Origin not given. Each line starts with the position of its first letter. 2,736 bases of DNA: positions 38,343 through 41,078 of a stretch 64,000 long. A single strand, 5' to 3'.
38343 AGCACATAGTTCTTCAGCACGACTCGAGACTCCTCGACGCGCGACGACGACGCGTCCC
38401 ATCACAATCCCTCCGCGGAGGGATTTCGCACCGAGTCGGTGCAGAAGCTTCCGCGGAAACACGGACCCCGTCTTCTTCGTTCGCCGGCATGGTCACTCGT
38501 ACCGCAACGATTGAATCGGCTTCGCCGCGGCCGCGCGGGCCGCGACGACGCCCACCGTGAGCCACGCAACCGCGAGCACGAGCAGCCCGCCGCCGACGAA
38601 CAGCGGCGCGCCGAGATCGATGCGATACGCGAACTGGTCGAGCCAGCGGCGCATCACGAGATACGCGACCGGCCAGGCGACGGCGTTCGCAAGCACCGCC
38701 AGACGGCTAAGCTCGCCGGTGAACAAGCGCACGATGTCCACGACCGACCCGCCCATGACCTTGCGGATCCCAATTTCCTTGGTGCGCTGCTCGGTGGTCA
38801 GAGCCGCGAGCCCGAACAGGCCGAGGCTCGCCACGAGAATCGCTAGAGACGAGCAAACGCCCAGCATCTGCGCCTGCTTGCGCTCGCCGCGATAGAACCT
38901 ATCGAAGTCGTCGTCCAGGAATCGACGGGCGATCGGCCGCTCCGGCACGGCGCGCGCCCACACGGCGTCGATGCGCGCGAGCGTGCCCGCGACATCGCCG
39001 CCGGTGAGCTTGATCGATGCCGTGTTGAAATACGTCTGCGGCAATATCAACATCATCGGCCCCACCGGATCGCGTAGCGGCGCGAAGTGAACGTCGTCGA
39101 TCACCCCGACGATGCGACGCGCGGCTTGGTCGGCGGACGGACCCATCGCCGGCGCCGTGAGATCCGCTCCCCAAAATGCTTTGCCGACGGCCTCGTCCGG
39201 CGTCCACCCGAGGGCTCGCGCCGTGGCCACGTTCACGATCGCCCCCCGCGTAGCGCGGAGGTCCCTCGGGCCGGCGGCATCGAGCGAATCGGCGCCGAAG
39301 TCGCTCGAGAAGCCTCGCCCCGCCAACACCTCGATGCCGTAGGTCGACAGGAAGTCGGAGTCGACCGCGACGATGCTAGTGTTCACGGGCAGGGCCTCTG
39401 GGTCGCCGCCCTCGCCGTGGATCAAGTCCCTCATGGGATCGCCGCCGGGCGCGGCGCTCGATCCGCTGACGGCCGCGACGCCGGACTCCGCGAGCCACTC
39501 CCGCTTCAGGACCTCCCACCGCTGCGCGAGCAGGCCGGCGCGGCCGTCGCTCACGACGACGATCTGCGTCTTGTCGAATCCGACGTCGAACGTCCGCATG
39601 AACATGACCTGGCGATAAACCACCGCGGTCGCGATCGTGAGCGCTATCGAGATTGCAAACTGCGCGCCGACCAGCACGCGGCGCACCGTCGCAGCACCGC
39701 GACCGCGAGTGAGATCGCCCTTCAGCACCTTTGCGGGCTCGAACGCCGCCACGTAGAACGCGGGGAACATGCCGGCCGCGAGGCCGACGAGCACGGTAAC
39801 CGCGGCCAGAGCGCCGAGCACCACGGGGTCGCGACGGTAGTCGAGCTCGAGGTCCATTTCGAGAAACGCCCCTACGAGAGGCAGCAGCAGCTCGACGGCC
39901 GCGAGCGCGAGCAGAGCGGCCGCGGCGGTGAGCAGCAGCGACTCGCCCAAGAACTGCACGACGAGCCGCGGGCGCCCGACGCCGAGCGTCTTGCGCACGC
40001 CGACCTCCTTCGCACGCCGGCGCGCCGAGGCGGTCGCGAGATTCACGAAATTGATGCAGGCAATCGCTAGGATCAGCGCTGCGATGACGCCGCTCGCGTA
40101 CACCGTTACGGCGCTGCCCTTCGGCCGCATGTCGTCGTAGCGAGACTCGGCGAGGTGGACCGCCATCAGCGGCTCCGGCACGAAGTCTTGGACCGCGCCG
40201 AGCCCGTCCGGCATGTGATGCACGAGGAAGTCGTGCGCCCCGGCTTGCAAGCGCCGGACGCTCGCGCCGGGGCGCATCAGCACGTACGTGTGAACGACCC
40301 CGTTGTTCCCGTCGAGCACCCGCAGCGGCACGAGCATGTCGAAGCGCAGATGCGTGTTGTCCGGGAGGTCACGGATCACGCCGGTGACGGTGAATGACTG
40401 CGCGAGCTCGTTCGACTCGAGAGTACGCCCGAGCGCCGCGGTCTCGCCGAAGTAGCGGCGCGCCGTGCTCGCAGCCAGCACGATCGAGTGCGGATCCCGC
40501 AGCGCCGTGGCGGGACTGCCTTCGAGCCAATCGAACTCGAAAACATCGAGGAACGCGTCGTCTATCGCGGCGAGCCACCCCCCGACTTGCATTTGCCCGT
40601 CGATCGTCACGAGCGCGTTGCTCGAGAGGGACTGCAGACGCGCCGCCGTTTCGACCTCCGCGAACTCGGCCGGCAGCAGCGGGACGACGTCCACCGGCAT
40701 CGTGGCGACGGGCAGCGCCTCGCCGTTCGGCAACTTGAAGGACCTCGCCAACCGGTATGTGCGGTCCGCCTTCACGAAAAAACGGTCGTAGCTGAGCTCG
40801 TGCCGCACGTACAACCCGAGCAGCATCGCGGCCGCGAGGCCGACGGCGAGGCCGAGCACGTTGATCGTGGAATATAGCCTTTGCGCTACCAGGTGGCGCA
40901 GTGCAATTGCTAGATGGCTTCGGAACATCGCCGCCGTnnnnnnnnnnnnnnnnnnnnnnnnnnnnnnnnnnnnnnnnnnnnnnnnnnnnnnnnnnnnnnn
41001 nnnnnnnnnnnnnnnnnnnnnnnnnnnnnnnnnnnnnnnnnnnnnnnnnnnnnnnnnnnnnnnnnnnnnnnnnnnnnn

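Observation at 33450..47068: Sigma-54/NtrC-controlled ABC locus: one ATPase followed by four tandem duplicated-FtsX permease paralogs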

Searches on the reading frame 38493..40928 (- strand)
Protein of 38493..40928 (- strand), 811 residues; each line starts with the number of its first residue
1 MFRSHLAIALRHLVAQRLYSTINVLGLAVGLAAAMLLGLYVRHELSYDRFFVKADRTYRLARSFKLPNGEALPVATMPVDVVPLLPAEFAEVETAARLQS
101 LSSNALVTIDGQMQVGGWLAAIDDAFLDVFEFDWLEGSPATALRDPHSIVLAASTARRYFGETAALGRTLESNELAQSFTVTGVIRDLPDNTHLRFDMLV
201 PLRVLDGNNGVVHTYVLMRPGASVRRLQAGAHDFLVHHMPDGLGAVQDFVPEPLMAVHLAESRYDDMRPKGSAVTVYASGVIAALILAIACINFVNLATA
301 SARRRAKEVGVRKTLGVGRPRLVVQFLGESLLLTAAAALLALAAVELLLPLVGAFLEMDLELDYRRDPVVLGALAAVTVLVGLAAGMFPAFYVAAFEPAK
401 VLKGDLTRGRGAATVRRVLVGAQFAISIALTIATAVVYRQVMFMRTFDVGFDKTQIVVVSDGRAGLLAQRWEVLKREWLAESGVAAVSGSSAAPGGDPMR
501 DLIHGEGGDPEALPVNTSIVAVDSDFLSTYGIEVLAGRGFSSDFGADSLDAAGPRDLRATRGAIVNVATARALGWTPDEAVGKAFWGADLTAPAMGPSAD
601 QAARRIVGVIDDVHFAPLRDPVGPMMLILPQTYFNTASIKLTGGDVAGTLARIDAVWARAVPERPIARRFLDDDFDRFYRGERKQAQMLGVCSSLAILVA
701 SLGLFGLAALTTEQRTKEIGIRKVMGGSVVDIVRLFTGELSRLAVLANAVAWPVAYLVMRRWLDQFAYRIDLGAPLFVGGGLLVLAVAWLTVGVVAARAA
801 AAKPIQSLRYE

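Call 4: search_protein_families(library=ncbifam, proteins=[window:38493-40928:-])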
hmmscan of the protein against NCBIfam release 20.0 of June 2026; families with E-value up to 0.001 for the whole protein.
window:38493-40928:- (811 aa): 2 families
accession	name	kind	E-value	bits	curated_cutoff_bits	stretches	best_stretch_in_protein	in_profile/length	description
TIGR03434.1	ADOP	subfamily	3.3e-75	253.7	622.3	1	5-811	4-803/803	ADOP family duplicated permease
NF038008.1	ABC_perm_DarB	equivalog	1.3e-27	96.1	700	2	255-788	252-763/777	darobactin export ABC transporter permease subunit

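Call 5: search_protein_families(library=pfam, proteins=[window:38493-40928:-])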
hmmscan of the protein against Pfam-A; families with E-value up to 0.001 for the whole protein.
window:38493-40928:- (811 aa): 2 families
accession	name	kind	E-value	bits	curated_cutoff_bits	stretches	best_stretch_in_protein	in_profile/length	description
PF12704.14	MacB_PCD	-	2.9e-28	100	27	2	20-229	1-202/207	MacB-like periplasmic core domain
PF02687.27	FtsX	-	1.8e-20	73.6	25.5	2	281-397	2-119/120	FtsX-like permease C-terminal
